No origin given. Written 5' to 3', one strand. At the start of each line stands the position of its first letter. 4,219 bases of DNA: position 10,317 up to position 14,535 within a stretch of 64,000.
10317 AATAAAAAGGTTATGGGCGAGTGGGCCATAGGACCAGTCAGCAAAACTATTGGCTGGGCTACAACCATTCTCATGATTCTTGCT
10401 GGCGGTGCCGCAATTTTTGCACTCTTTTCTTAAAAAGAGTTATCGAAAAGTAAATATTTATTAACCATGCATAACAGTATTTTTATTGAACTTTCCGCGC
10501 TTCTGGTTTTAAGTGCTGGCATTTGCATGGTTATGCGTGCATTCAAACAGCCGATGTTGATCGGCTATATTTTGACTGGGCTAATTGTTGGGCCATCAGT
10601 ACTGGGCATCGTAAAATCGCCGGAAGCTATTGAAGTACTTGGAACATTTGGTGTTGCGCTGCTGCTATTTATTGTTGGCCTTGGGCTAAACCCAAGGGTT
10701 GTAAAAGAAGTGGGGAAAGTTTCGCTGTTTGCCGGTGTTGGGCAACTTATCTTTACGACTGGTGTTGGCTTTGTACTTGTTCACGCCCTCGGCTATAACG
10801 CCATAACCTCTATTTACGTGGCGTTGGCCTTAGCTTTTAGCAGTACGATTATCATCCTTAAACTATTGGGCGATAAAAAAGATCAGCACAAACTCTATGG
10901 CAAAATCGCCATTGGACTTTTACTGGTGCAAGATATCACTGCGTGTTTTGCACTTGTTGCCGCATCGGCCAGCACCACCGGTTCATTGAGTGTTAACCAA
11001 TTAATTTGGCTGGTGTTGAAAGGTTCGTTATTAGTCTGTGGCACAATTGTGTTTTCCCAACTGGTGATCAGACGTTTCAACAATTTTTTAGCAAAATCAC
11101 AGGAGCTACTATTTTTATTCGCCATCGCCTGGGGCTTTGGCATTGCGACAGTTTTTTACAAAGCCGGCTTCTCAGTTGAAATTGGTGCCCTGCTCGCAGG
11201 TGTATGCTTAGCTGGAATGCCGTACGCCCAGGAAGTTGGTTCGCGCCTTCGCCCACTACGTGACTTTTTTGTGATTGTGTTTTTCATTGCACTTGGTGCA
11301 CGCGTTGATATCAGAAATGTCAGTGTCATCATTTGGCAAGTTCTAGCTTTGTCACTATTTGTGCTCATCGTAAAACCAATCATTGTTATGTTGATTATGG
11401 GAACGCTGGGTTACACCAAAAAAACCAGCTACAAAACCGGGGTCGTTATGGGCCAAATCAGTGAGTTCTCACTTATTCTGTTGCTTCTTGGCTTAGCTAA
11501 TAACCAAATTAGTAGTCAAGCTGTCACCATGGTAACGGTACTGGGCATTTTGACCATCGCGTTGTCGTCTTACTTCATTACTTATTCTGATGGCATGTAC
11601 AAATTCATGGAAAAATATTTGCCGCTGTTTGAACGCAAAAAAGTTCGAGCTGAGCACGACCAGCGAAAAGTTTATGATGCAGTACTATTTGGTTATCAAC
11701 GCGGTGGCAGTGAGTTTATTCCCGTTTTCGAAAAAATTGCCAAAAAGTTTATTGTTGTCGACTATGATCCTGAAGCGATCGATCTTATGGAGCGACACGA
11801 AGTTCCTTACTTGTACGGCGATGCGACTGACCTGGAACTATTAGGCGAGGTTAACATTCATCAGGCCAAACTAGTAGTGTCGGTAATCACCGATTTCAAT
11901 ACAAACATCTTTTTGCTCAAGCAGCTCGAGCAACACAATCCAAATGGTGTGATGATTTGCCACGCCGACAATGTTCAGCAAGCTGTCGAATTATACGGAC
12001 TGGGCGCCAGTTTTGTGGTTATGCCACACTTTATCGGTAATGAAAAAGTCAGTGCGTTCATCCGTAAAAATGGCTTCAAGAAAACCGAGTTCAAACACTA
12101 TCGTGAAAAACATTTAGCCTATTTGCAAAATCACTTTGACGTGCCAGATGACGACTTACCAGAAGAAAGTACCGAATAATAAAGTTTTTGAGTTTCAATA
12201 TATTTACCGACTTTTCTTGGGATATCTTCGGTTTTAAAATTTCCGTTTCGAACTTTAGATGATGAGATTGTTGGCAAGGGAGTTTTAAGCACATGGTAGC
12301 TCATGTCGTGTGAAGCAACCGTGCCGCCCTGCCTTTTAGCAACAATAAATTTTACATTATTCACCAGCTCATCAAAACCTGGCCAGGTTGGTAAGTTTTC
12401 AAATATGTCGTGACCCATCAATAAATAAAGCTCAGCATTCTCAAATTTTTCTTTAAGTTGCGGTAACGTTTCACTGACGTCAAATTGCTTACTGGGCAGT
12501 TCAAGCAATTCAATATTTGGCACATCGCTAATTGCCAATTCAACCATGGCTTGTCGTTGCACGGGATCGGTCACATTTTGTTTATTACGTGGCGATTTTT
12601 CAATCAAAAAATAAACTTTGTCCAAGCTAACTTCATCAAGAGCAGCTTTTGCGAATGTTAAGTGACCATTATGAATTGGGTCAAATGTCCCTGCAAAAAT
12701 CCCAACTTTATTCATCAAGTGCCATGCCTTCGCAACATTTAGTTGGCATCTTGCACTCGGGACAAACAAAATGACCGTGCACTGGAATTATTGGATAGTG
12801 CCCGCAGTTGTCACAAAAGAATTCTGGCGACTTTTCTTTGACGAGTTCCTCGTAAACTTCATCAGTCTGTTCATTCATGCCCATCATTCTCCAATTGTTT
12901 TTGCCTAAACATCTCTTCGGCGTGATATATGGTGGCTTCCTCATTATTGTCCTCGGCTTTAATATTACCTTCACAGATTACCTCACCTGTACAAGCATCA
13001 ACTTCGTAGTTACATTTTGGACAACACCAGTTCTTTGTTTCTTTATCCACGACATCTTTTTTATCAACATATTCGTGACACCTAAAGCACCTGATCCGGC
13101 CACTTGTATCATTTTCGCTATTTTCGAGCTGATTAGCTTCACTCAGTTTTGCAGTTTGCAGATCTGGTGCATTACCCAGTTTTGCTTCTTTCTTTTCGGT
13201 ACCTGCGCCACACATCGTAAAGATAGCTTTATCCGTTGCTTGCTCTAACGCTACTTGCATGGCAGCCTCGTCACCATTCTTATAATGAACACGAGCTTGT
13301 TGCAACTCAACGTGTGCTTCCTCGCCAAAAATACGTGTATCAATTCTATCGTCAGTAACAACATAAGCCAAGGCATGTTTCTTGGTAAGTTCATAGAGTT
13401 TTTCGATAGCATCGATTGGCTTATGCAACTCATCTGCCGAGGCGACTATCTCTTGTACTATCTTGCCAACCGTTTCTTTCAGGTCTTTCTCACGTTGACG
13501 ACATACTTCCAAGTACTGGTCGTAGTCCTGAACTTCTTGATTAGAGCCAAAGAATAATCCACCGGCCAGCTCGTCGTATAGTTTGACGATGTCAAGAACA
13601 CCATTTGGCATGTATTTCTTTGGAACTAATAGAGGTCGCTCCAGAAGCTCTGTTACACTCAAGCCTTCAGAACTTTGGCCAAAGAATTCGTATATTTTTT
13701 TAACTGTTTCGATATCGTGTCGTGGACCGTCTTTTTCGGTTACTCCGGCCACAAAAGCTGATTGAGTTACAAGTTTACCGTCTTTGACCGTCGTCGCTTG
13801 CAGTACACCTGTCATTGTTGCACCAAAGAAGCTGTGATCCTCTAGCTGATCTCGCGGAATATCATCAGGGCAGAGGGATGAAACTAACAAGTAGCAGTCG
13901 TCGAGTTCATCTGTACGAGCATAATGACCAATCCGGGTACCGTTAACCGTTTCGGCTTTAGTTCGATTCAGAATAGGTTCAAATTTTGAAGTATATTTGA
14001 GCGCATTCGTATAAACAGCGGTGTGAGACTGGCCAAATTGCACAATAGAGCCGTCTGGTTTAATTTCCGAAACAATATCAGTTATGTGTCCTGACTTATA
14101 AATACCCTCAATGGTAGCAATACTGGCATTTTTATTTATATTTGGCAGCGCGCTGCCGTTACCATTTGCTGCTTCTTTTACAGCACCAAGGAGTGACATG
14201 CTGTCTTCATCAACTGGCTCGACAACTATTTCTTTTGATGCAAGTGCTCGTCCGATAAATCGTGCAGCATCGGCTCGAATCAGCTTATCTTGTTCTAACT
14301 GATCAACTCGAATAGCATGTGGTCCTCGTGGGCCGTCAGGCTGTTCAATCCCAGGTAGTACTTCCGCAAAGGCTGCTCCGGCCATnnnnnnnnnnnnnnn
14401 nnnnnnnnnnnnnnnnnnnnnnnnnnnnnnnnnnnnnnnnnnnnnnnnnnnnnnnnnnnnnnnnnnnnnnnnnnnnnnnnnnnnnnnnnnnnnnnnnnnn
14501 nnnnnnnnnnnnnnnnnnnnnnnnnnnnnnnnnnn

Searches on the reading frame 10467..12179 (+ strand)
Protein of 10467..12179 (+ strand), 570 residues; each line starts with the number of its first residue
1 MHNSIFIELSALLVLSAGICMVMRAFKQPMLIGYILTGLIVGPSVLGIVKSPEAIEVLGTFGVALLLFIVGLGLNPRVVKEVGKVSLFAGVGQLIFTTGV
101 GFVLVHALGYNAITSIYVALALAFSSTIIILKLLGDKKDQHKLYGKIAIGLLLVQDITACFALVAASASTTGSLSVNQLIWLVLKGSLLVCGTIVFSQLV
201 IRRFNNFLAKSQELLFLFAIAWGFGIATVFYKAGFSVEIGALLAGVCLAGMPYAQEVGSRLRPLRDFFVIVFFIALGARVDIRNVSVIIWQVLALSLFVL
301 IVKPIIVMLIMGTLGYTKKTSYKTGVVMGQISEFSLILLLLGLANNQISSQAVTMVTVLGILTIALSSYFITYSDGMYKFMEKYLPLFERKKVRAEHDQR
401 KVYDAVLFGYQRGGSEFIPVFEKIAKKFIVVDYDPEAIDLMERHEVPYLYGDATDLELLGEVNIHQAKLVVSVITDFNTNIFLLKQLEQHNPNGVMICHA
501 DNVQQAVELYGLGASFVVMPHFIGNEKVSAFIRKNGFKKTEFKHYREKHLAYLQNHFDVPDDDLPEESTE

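Call 30: search_protein_families(library=pfam, proteins=[window:10467-12179:+], max_evalue=0.00001)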
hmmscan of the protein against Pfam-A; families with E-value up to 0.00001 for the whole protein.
window:10467-12179:+ (570 aa): 2 families
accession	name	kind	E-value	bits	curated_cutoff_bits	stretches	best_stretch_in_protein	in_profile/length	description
PF00999.27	Na_H_Exchanger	-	4.9e-50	170.9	26.2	1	13-366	3-364/375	Sodium/hydrogen exchanger, transmembrane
PF02254.24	TrkA_N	-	1.6e-18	67.5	23.8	1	406-520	2-116/116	TrkA-N domain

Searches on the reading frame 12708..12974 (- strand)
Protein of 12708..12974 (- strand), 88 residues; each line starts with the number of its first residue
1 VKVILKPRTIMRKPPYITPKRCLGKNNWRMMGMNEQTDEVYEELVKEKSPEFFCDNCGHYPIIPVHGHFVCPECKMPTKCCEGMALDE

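Call 5: search_protein_families(library=pfam, proteins=[window:12708-12974:-], max_evalue=0.1)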
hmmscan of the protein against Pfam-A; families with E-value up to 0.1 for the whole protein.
window:12708-12974:- (88 aa): 2 families
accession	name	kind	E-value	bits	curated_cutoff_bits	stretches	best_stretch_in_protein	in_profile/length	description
PF08274.17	Zn_Ribbon_YjdM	-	0.0049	17.3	30.8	0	66-75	17-26/30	PhnA Zinc-Ribbon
PF01155.25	HypA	-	0.073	13.5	28.9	1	45-80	64-99/112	Hydrogenase/urease nickel incorporation, metallochaperone, hypA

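Call 6: search_protein_families(library=ncbifam, proteins=[window:12708-12974:-], max_evalue=0.1)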
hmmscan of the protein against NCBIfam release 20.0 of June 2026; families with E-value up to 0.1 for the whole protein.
window:12708-12974:- (88 aa): 0 families

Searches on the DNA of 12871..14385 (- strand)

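Call 13: search_rna_families(sources=[L001, L002, L003, L004, L005, L006, L007, L008, L009, L010, L011], threshold=gathering)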
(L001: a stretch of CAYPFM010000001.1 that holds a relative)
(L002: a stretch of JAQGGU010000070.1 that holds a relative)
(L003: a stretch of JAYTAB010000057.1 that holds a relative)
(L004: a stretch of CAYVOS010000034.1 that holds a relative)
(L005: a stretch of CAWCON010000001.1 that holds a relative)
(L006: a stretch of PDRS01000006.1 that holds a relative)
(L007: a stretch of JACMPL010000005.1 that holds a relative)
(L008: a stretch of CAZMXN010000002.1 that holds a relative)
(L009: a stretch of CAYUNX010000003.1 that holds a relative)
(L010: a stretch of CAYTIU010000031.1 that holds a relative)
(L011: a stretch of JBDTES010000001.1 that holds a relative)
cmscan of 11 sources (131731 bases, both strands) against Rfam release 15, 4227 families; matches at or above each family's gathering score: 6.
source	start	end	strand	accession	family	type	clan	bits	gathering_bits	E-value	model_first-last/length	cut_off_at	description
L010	3411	3489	+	RF01689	AdoCbl-II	Cis-reg; riboswitch;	CL00101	47.7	36.5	4e-08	1-81/81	no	AdoCbl-II (Cobalamin/B12) riboswitch aptamer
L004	5334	5412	+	RF01689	AdoCbl-II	Cis-reg; riboswitch;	CL00101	40.9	36.5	5.2e-06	1-81/81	no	AdoCbl-II (Cobalamin/B12) riboswitch aptamer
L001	5829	5892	+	RF00174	Cobalamin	Cis-reg; riboswitch;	CL00101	34.7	31.5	8.5e-05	47-167/189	no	Cobalamin riboswitch aptamer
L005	5761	5893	+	RF00174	Cobalamin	Cis-reg; riboswitch;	CL00101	33.8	31.5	0.00015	1-189/189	no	Cobalamin riboswitch aptamer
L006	5649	5779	+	RF00174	Cobalamin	Cis-reg; riboswitch;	CL00101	32.6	31.5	0.00032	1-189/189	no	Cobalamin riboswitch aptamer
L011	5693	5810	+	RF00174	Cobalamin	Cis-reg; riboswitch;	CL00101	31.8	31.5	0.00056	1-189/189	no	Cobalamin riboswitch aptamer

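Call 14: search_rna_families(sources=[L012, L013, L014, L015, L016, L017, L018], threshold=gathering)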
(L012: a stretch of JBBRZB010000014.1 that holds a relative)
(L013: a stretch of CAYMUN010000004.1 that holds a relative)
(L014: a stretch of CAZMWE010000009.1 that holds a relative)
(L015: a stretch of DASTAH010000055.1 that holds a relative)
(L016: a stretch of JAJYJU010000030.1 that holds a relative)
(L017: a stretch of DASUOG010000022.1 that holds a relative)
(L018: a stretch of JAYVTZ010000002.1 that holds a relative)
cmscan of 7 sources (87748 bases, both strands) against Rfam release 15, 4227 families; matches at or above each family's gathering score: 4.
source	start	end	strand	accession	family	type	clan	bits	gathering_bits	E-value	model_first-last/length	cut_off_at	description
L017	5735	5809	+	RF01689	AdoCbl-II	Cis-reg; riboswitch;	CL00101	41.2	36.5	2.8e-06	1-81/81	no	AdoCbl-II (Cobalamin/B12) riboswitch aptamer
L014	5775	5849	+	RF01689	AdoCbl-II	Cis-reg; riboswitch;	CL00101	38.3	36.5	2.2e-05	1-81/81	no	AdoCbl-II (Cobalamin/B12) riboswitch aptamer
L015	5648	5722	+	RF01689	AdoCbl-II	Cis-reg; riboswitch;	CL00101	36.7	36.5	6.9e-05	1-81/81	no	AdoCbl-II (Cobalamin/B12) riboswitch aptamer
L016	5051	5170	+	RF00174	Cobalamin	Cis-reg; riboswitch;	CL00101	32.3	31.5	0.00027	1-189/189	no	Cobalamin riboswitch aptamer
